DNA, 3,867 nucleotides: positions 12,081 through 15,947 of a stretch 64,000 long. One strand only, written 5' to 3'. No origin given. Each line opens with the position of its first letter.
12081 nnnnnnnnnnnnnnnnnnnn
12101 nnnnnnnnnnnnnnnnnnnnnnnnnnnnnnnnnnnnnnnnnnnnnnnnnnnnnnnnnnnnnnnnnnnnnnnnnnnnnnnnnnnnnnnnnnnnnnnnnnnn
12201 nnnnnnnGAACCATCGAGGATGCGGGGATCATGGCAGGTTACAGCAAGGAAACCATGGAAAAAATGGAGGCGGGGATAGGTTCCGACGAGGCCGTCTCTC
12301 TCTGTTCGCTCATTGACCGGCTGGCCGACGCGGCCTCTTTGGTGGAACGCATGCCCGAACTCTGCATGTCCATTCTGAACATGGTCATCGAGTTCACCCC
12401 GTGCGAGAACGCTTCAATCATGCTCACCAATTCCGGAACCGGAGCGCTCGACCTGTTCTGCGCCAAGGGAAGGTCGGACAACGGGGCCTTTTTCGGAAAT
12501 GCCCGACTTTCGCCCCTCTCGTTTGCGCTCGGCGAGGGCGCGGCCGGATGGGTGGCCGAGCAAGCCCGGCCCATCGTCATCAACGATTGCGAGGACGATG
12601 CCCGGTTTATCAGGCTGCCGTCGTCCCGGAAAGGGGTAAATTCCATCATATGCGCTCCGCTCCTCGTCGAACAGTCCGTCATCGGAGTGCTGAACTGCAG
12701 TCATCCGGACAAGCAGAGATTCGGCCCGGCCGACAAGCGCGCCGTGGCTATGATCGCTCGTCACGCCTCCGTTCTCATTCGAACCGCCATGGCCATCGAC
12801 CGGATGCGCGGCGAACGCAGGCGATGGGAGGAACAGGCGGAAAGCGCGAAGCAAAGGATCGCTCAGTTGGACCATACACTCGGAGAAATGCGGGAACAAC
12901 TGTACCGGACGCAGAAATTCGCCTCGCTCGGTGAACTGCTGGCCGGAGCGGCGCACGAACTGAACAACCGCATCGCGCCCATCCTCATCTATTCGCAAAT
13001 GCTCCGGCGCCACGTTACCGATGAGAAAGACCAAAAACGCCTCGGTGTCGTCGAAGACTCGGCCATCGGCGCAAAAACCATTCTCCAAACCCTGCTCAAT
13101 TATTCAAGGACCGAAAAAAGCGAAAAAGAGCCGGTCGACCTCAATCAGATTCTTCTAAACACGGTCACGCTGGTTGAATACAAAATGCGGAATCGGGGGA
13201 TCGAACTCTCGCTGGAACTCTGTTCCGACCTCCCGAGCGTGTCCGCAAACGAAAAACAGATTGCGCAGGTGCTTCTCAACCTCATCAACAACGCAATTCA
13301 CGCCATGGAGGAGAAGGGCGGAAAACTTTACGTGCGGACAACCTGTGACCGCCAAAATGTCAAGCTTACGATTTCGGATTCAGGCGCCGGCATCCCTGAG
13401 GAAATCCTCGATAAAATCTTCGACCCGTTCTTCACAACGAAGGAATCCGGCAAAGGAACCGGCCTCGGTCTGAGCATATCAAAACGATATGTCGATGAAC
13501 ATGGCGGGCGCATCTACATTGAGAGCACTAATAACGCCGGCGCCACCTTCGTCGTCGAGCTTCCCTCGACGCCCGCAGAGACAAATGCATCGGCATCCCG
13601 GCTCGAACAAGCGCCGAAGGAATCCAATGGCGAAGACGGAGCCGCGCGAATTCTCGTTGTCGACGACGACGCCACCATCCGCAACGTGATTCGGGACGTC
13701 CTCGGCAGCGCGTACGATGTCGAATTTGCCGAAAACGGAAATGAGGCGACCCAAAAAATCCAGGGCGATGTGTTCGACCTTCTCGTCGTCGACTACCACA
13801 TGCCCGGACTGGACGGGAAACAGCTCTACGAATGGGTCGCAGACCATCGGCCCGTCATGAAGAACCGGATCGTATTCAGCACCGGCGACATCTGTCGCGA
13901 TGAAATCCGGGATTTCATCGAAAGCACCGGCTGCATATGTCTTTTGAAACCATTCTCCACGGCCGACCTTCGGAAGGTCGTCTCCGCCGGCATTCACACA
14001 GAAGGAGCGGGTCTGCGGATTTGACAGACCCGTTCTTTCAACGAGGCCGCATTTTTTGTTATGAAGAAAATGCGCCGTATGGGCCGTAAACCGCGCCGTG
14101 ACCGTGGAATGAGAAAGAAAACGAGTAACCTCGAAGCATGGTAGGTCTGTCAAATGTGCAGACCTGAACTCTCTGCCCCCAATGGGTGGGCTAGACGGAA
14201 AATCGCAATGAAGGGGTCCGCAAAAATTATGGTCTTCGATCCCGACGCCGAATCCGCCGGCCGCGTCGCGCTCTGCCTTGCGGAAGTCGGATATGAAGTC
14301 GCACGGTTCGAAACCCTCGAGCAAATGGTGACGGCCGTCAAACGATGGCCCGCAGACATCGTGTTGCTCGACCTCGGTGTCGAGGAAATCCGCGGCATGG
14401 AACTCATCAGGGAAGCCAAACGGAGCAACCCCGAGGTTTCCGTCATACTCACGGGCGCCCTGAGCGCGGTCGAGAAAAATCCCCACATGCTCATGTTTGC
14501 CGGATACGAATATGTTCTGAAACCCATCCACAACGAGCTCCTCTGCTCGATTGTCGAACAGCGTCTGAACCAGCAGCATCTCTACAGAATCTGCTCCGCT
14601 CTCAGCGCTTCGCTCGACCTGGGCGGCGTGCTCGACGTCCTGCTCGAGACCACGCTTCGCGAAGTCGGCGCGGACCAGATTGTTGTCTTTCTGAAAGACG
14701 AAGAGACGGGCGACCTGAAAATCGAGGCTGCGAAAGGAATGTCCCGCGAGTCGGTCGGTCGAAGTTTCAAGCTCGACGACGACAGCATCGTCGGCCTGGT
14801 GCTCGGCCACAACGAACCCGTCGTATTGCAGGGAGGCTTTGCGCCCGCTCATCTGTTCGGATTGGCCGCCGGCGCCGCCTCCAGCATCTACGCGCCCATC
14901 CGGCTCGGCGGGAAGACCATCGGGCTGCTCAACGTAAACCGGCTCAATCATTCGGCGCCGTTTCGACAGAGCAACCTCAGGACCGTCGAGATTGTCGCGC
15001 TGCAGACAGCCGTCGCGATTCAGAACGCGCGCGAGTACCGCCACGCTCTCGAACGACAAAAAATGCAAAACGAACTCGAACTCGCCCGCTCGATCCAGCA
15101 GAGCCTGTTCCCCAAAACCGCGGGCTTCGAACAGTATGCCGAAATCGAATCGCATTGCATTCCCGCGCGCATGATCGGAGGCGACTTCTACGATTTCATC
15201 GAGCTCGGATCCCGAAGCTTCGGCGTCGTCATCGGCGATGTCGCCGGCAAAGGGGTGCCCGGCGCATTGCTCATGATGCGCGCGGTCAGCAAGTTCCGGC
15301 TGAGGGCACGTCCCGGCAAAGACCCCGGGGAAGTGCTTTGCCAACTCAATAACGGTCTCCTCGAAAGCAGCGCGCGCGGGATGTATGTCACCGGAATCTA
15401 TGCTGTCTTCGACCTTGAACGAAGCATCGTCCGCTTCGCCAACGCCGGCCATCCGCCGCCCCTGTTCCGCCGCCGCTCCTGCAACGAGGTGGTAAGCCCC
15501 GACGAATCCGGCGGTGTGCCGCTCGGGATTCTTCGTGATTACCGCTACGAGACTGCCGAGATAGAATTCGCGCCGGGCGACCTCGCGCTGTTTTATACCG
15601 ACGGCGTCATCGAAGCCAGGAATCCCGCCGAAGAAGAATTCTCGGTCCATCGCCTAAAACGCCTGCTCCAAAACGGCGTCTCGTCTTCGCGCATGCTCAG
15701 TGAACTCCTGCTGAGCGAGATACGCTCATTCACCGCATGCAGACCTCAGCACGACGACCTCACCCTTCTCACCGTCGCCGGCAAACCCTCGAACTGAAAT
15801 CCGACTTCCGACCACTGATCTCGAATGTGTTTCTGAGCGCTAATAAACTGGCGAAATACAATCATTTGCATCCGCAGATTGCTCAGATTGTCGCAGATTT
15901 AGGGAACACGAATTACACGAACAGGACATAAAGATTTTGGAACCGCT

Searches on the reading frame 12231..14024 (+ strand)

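Call 18: search_protein_families(library=ncbifam, proteins=[window:12231-14024:+], max_evalue=0.00001)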
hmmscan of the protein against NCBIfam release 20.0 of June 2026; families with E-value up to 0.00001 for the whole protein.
window:12231-14024:+ (597 aa): 112 families (the best 25 are shown)
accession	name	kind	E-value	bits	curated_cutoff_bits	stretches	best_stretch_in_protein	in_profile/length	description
NF052574.1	HisKinEspCMyxo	equivalog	7.6e-69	232.7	1200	1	219-586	403-781/785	serine histidine kinase EspC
NF008468.0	PRK11360.1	equivalog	5.6e-63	213.3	646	1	219-451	382-613/616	two-component system sensor histidine kinase AtoS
NF052573.1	HisKinEspAMyxo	equivalog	8.9e-53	179.4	1400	1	221-585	372-747/755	serine histidine kinase EspA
NF046020.1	HisKinCckABruc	equivalog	4e-51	173.9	1000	1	219-584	466-863/868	cell cycle histidine kinase CckA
NF046026.1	HisKinCckACaul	equivalog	1.3e-50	172.2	1000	1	219-534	288-624/678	cell cycle histidine kinase CckA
NF010411.0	PRK13837.1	equivalog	5.2e-50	170.3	647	1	210-591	427-815/828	two-component system VirA-like sensor kinase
TIGR02956.1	TMAO_torS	equivalog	1.1e-49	169.4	676.5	1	236-586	467-818/967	TMAO reductase system sensor histidine kinase/response regulator TorS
NF010076.0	PRK13557.1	subfamily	2e-48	165.1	631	1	221-585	151-530/540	histidine kinase famiy protein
NF047466.1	hybrid_RR_LvrB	exception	3.1e-47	161.5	500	1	200-446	121-376/377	hybrid histidine kinase/response regulator LvrB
NF038348.1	T2SS_HK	subfamily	3.5e-47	161.1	450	2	276-445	406-572/574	histidine kinase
NF007688.0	PRK10364.1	equivalog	4.9e-47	160.7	479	1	203-447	226-452/460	two-component system sensor histidine kinase ZraS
NF008543.0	PRK11466.1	equivalog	1.8e-43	148.5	982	1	196-585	406-795/914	TMAO reductase system sensor histidine kinase/response regulator TorS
NF008302.0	PRK11091.1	equivalog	5e-41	140.7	838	1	236-586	286-641/779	aerobic respiration two-component sensor histidine kinase ArcB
NF047497.1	HK_LIC_12097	equivalog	2.6e-39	135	500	1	219-446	136-366/367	LIC_12097 family sensor histidine kinase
NF053867.1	SprKinKinDBac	equivalog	8.6e-39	133.3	775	1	226-446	279-497/500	sporulation kinase KinD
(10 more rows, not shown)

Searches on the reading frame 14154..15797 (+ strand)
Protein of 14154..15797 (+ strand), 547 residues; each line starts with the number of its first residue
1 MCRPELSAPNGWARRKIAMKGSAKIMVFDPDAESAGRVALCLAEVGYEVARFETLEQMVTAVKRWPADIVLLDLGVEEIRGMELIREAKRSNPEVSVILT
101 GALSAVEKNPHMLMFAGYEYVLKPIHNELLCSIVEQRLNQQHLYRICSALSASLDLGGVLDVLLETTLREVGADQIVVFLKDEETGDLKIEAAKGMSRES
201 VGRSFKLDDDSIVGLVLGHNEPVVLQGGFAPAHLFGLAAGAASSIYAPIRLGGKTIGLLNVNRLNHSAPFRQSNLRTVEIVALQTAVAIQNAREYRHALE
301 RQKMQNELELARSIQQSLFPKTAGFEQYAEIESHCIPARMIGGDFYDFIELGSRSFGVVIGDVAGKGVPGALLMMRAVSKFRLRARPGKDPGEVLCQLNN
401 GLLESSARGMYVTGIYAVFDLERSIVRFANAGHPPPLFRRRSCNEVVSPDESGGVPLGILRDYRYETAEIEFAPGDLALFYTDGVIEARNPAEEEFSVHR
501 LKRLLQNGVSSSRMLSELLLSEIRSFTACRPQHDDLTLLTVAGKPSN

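Call 18: search_protein_families(library=ncbifam, proteins=[window:14154-15797:+], max_evalue=0.00001)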
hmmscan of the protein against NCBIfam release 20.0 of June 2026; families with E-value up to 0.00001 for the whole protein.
window:14154-15797:+ (547 aa): 24 families
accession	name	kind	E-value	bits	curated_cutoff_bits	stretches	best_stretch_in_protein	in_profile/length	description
NF045505.1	RR_RssB_Pseudo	equivalog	3.3e-22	79.1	700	2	284-488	123-341/394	two-component system response regulator RssB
NF038263.1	prot_phos_SiaA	equivalog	5.3e-12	45.1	700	1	297-540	404-654/658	biofilm regulation protein phosphatase SiaA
TIGR02865.1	spore_II_E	equivalog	2.4e-10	39.2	490.8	1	319-539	544-759/764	stage II sporulation protein E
NF007689.0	PRK10365.1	equivalog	1.6e-09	37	760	1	21-143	4-126/441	sigma-54-dependent response regulator transcription factor ZraR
NF008469.0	PRK11361.1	equivalog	3.7e-09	35.8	714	1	20-156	2-142/461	acetoacetate metabolism transcriptional regulator AtoC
NF051870.1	NAssimRespRegNtrX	equivalog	1.8e-08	33.7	600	1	23-150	2-131/452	nitrogen assimilation response regulator NtrX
NF038297.2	hybrid_HK_HrmK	equivalog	2.4e-08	33.1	725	1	19-136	487-606/607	hybrid histidine kinase/response regulator HrmK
TIGR01818.1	ntrC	equivalog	3.1e-08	32.8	558.6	1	28-141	4-117/463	nitrogen regulation protein NR(I)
TIGR01817.1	nifA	equivalog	5.6e-08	32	528.85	1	140-309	4-176/534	nif-specific transcriptional activator NifA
NF040689.1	MtrAB_MtrA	equivalog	7e-08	32.1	300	1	25-148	1-118/219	MtrAB system response regulator MtrA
NF046022.1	RespRegCpdRBruc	equivalog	1.6e-07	31.3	180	1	29-136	8-115/120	cell cycle two-component system response regulator CpdR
NF011695.0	PRK15115.1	equivalog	1.7e-07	30.4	763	1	20-141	4-125/445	two-component system response regulator GlrR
NF008296.0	PRK11083.1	equivalog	2.3e-07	30.5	273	1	23-142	4-122/228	two-component system response regulator CreB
NF008034.0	PRK10766.1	equivalog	3.3e-07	30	275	1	23-131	3-110/231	two-component system response regulator TorR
TIGR02154.1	PhoB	equivalog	4.2e-07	29.5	296.2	1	23-138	3-120/226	phosphate regulon transcriptional regulator PhoB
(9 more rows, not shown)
